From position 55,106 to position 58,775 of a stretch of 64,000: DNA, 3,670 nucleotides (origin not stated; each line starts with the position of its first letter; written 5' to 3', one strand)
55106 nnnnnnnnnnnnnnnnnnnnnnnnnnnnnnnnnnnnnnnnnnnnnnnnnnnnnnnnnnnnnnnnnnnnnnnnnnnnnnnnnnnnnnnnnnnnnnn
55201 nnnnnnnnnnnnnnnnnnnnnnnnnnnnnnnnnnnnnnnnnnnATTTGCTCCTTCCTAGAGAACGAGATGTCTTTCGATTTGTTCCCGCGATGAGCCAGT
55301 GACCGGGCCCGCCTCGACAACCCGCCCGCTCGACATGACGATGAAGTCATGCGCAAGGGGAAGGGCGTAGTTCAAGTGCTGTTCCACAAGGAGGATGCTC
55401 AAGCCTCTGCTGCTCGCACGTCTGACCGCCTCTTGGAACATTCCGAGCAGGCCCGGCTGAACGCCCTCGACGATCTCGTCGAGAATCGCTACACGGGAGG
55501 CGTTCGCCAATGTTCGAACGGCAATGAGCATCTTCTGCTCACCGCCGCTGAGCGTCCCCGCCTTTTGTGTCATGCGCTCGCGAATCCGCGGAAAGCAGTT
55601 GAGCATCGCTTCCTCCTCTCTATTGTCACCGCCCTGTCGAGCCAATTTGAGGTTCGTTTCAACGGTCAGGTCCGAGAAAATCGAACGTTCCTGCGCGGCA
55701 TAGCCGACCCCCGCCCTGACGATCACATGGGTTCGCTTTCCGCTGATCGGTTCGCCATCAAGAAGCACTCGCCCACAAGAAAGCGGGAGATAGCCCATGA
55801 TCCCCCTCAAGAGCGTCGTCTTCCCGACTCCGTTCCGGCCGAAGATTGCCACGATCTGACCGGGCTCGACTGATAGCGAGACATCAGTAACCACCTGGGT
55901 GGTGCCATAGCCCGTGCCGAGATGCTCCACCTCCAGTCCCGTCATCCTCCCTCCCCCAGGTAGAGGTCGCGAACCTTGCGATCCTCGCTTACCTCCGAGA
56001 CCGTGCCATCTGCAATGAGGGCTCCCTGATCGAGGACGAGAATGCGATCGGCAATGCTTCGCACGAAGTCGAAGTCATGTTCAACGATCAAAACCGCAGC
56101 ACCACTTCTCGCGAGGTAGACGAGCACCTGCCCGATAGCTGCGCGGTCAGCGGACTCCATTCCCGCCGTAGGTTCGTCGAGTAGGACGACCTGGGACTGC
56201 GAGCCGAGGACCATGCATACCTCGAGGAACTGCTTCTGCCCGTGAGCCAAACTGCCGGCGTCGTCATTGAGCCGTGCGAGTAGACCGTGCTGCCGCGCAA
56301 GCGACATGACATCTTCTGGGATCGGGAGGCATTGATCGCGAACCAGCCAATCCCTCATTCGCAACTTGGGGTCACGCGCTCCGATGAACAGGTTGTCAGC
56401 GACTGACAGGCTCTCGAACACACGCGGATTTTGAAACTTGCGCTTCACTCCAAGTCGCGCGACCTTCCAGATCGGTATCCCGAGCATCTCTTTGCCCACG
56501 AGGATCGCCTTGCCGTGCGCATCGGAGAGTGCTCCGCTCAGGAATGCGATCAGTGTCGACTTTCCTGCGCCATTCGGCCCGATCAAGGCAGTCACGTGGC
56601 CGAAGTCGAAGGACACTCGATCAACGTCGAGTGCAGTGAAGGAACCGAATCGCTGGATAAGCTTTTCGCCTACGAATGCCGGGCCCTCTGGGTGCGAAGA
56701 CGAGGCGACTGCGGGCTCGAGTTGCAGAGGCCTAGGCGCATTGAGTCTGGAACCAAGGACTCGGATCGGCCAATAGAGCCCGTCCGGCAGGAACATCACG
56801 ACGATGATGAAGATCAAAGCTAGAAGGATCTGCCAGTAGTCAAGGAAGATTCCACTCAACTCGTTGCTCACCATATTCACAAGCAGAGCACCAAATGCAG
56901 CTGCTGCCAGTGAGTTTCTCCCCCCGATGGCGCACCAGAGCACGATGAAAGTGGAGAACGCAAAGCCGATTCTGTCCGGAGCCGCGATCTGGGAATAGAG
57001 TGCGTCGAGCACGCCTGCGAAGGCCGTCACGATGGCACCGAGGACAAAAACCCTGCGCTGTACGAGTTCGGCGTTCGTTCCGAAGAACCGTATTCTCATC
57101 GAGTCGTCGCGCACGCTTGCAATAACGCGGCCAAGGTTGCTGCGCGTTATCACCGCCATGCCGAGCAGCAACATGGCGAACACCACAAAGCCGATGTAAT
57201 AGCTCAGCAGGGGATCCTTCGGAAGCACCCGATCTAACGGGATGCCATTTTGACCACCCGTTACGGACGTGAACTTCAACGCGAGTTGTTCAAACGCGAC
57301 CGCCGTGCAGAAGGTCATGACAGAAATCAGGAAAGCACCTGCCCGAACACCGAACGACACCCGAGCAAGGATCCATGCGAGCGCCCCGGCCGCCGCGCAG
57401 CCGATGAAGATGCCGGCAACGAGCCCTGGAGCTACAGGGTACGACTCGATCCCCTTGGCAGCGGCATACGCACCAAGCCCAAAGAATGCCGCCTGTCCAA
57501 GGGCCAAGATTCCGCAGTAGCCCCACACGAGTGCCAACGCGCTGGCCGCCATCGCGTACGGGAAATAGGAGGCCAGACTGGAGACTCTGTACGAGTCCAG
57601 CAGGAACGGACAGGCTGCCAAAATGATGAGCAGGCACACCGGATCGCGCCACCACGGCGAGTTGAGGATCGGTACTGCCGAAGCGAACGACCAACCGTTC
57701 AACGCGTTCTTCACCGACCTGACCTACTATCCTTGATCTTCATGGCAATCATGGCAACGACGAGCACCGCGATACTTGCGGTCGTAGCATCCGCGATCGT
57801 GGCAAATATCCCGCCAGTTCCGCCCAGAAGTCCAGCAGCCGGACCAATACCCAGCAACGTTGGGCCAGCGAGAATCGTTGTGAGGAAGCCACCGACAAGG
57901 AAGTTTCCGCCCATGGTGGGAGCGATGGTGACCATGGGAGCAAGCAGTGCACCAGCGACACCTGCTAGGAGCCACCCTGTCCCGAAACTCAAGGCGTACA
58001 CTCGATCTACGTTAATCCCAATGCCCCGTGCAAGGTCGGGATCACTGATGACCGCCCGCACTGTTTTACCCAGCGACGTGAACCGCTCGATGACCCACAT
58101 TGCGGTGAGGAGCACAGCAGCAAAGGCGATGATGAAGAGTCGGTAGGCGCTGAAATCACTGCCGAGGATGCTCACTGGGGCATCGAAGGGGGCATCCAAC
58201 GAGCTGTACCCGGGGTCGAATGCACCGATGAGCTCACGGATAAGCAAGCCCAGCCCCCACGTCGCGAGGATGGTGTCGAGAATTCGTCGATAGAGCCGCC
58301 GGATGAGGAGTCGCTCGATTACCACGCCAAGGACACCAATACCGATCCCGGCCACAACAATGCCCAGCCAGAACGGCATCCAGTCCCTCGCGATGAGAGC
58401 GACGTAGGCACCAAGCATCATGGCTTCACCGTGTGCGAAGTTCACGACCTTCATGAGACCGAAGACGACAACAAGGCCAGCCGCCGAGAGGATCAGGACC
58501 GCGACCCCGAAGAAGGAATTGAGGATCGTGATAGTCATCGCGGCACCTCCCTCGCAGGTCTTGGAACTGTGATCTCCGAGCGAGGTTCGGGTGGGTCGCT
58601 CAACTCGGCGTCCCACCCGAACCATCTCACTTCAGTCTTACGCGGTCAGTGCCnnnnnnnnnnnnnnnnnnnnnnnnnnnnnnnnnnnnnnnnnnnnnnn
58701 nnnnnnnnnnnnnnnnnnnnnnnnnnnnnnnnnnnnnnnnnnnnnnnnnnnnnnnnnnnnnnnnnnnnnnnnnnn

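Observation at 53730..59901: Six-gene operon couples an AmiC/UrtA-type amide-binding ABC importer to an AtzE-like amidase with a 67-aa AtzG/GatC-like partner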

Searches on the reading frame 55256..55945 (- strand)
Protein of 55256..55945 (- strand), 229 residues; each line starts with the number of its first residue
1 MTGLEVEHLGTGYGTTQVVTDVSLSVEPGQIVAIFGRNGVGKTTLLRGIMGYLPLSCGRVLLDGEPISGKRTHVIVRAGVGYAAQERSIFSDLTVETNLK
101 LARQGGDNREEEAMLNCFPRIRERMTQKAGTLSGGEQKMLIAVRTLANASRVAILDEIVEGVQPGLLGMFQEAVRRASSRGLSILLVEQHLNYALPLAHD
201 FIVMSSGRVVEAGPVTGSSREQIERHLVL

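Call 5: search_protein_families(library=pfam, proteins=[window:55256-55945:-], max_evalue=0.01)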
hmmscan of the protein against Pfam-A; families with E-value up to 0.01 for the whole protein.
window:55256-55945:- (229 aa): 8 families
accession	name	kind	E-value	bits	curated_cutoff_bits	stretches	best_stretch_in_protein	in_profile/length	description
PF00005.33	ABC_tran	-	1.2e-26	94.3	25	1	20-158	2-135/137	ABC transporter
PF13304.12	AAA_21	-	0.00059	20.4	27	0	31-49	1-19/304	AAA domain, putative AbiEii toxin, Type IV TA system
PF13401.12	AAA_22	-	0.00091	20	27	1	29-187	5-121/130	AAA domain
PF13476.12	AAA_23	-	0.0013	19.8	27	1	30-49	20-39/201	AAA domain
PF00931.28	NB-ARC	-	0.004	16.9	23.5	1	26-50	16-39/248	NB-ARC domain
PF13191.12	AAA_16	-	0.0057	17.6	32.6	0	28-96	24-85/167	AAA ATPase domain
PF01637.24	ATPase_2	-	0.0061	16.8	33.2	0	26-50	17-41/225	ATPase domain predominantly from Archaea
PF13555.12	AAA_29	-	0.0074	16.4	27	0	23-49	16-42/61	P-loop containing region of AAA domain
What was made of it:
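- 55256..55945 (-): Second ATPase (UrtE-like, 229 aa). ABC_tran at 1.2e-26 (call 5).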

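Call 8: search_protein_families(library=ncbifam, proteins=[window:55256-55945:-], max_evalue=1)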
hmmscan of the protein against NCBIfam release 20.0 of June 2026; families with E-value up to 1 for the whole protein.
window:55256-55945:- (229 aa): 196 families (the best 25 are shown)
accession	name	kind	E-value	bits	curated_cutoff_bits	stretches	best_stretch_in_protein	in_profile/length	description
TIGR03410.1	urea_trans_UrtE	equivalog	2e-59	200.8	285.8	1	4-227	1-228/230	urea ABC transporter ATP-binding subunit UrtE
NF008626.0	PRK11614.1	equivalog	8.3e-39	133.4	441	1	4-210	6-216/237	high-affinity branched-chain amino acid ABC transporter ATP-binding protein LivF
TIGR04406.1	LPS_export_lptB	equivalog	2.6e-36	125.1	240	1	4-215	2-219/239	LPS export ABC transporter ATP-binding protein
NF008144.0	PRK10895.1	equivalog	9.7e-27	94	381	1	1-215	1-221/241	LPS export ABC transporter ATP-binding protein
TIGR03411.1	urea_trans_UrtD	equivalog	1.4e-25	90.3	304.1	1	4-215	3-226/242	urea ABC transporter ATP-binding protein UrtD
NF010060.0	PRK13537.1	equivalog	2.8e-25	88.8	521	1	4-213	16-228/314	nodulation factor ABC transporter ATP-binding protein NodI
TIGR02868.1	CydC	equivalog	5.6e-25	88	329.05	1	3-188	334-527/530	thiol reductant ABC exporter subunit CydC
TIGR03864.1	PQQ_ABC_ATP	hypoth_equivalog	8.4e-25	87.6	302.25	1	4-216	2-217/236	ABC transporter, ATP-binding subunit, PQQ-dependent alcohol dehydrogenase system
NF008449.1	PRK11300.1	equivalog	4.1e-24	85.2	362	2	4-103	6-105/255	high-affinity branched-chain amino acid ABC transporter ATP-binding protein LivG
NF008442.0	PRK11288.1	equivalog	1.2e-22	79.9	689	2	4-103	8-107/504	L-arabinose ABC transporter ATP-binding protein AraG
TIGR01188.1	drrA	subfamily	2.3e-22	79.7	312.45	1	13-216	3-209/302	daunorubicin resistance ABC transporter, ATP-binding protein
NF010068.0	PRK13548.1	equivalog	4.7e-22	78.3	261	1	4-216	6-228/261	heme ABC transporter ATP-binding protein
NF011967.0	PRK15439.1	equivalog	6.6e-22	77.6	586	1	5-223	13-232/510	autoinducer 2 ABC transporter ATP-binding protein LsrA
NF007082.0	PRK09536.1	equivalog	1.3e-21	77.1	537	1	4-214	4-222/402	corrinoid ABC transporter ATPase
TIGR03375.1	type_I_sec_LssB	subfamily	3e-21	75.4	693.1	1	16-214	480-684/696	type I secretion system permease/ATPase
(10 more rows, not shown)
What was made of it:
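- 55256..55945 (-): UrtE at 200.8 bits against a cut-off of 285.8 (call 8).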

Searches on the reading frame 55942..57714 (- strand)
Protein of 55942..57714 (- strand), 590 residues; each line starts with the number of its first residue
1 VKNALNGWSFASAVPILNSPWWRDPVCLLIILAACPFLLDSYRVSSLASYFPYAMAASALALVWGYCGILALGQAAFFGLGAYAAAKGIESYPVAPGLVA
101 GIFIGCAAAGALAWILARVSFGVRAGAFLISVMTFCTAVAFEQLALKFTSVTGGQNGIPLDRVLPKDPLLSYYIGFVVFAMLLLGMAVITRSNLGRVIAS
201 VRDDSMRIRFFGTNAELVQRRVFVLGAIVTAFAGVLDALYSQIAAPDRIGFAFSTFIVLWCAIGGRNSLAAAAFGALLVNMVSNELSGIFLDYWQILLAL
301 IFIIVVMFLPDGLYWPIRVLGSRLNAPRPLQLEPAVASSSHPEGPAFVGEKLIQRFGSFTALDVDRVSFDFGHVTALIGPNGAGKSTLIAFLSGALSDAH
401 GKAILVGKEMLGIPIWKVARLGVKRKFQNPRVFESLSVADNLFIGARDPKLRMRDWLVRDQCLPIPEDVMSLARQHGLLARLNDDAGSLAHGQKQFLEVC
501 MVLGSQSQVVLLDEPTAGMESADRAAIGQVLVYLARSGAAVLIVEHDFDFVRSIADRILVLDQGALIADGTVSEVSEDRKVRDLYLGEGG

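Call 5: search_protein_families(library=pfam, proteins=[window:55942-57714:-], max_evalue=0.01)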
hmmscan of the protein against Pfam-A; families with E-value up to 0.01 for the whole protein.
window:55942-57714:- (590 aa): 7 families
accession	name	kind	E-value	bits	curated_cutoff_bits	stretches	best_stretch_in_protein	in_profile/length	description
PF02653.21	BPD_transp_2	-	2.1e-28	99.6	26.8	1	45-306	4-269/269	Branched-chain amino acid transport system / permease component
PF00005.33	ABC_tran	-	1.2e-20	75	25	1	368-517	7-137/137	ABC transporter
PF13304.12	AAA_21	-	6.4e-08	33.4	27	1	374-401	1-32/304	AAA domain, putative AbiEii toxin, Type IV TA system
PF13476.12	AAA_23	-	8.1e-07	30.3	27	1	353-397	4-44/201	AAA domain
PF12399.14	BCA_ABC_TP_C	-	3.5e-05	23.7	25.5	1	566-589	2-25/27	Branched-chain amino acid ATP-binding cassette transporter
PF13555.12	AAA_29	-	0.00037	20.6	27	1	366-389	16-39/61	P-loop containing region of AAA domain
PF02463.25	SMC_N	-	0.00051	20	40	1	362-405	13-57/220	RecF/RecN/SMC N terminal domain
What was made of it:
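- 55942..57714 (-): Permease 2 fused to an ATPase (UrtC-like plus UrtD-like, 590 aa). BPD_transp_2 at residues 45-306 plus ABC_tran at 368-517 (call 5).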

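Call 8: search_protein_families(library=ncbifam, proteins=[window:55942-57714:-], max_evalue=1)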
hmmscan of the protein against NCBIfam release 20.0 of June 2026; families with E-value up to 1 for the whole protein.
window:55942-57714:- (590 aa): 201 families (the best 25 are shown)
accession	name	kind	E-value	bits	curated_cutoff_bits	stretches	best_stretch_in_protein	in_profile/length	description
TIGR03411.1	urea_trans_UrtD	equivalog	1.4e-61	208.2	304.1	1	351-588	7-242/242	urea ABC transporter ATP-binding protein UrtD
TIGR03408.1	urea_trans_UrtC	equivalog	1.4e-49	169.5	296.2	2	101-314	91-311/313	urea ABC transporter permease subunit UrtC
NF008449.1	PRK11300.1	equivalog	5.4e-41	140.5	362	1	350-588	9-254/255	high-affinity branched-chain amino acid ABC transporter ATP-binding protein LivG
TIGR04406.1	LPS_export_lptB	equivalog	5.4e-32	111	240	1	350-588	5-235/239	LPS export ABC transporter ATP-binding protein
TIGR03727.1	urea_t_UrtC_arc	equivalog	1.3e-31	109.9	575.55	1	21-314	28-338/369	urea ABC transporter, permease protein UrtC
TIGR03864.1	PQQ_ABC_ATP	hypoth_equivalog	1.4e-29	103.2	302.25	1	350-584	5-228/236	ABC transporter, ATP-binding subunit, PQQ-dependent alcohol dehydrogenase system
TIGR03410.1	urea_trans_UrtE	equivalog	1.2e-28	100.1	285.8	1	355-579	9-223/230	urea ABC transporter ATP-binding subunit UrtE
NF041861.1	YtfR_transport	equivalog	1.8e-28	99.2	850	1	352-578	7-227/492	galactofuranose ABC transporter, ATP-binding protein YtfR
TIGR01188.1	drrA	subfamily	2.3e-28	99.3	312.45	1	355-576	2-212/302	daunorubicin resistance ABC transporter, ATP-binding protein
NF007253.0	PRK09700.1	equivalog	3.3e-28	98.6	772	1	351-582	10-239/510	D-allose ABC transporter ATP-binding protein AlsA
NF010068.0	PRK13548.1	equivalog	6.7e-27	94.2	261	1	360-585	19-240/261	heme ABC transporter ATP-binding protein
NF008144.0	PRK10895.1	equivalog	8.9e-27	94.1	381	1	368-588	25-237/241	LPS export ABC transporter ATP-binding protein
NF047930.1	ABC_ATP_B6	equivalog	1.2e-26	93.4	670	1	353-574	9-222/510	putative B6 ABC transporter ATP-binding protein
NF040905.2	GguA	equivalog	4.9e-26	91.2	810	1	352-584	7-237/500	multiple monosaccharide ABC transporter ATP-binding protein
NF010069.0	PRK13549.1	equivalog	8.1e-26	90.5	699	1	352-581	11-236/513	xylose ABC transporter ATP-binding protein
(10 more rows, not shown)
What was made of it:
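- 55942..57714 (-): UrtD 208 bits and UrtC 170 bits, both below cut-offs (call 8).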

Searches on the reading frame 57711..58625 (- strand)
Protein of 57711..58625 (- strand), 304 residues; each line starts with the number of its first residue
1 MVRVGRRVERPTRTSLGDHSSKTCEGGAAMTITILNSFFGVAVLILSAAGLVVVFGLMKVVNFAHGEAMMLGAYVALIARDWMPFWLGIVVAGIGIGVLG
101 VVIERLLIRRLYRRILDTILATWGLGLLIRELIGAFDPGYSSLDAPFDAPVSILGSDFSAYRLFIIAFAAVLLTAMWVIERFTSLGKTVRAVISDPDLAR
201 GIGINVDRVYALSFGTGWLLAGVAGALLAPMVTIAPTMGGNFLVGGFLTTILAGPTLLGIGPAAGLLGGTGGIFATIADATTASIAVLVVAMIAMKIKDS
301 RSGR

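Call 5: search_protein_families(library=pfam, proteins=[window:57711-58625:-], max_evalue=0.01)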
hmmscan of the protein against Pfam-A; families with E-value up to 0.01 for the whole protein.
window:57711-58625:- (304 aa): 1 family
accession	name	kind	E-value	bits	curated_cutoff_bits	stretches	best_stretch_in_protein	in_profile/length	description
PF02653.21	BPD_transp_2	-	1.7e-28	100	26.8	1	34-293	2-266/269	Branched-chain amino acid transport system / permease component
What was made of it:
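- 57711..58538 (-): Permease 1 (UrtB-like, 275 aa). The longest ORF extends to 58625. BPD_transp_2 at 1.7e-28 (call 5).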

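Call 8: search_protein_families(library=ncbifam, proteins=[window:57711-58625:-], max_evalue=1)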
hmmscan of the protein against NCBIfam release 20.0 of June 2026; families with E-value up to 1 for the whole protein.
window:57711-58625:- (304 aa): 4 families
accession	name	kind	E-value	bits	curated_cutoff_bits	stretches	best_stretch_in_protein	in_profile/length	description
TIGR03622.1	urea_t_UrtB_arc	equivalog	4.1e-52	177.2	374.25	1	40-297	10-271/284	urea ABC transporter, permease protein UrtB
TIGR03409.1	urea_trans_UrtB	equivalog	1.1e-49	169.7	250.3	1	41-298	11-281/291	urea ABC transporter permease subunit UrtB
NF008011.0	PRK10740.1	equivalog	1.3e-10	41.4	379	1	43-283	21-272/308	high-affinity branched-chain amino acid ABC transporter permease LivH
NF007014.0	PRK09478.1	equivalog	0.0023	17.3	386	1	90-269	113-292/336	galactose/methyl galactoside ABC transporter permease MglC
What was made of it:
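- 57711..58538 (-): UrtB models at 170-177 bits, below their cut-offs (call 8).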
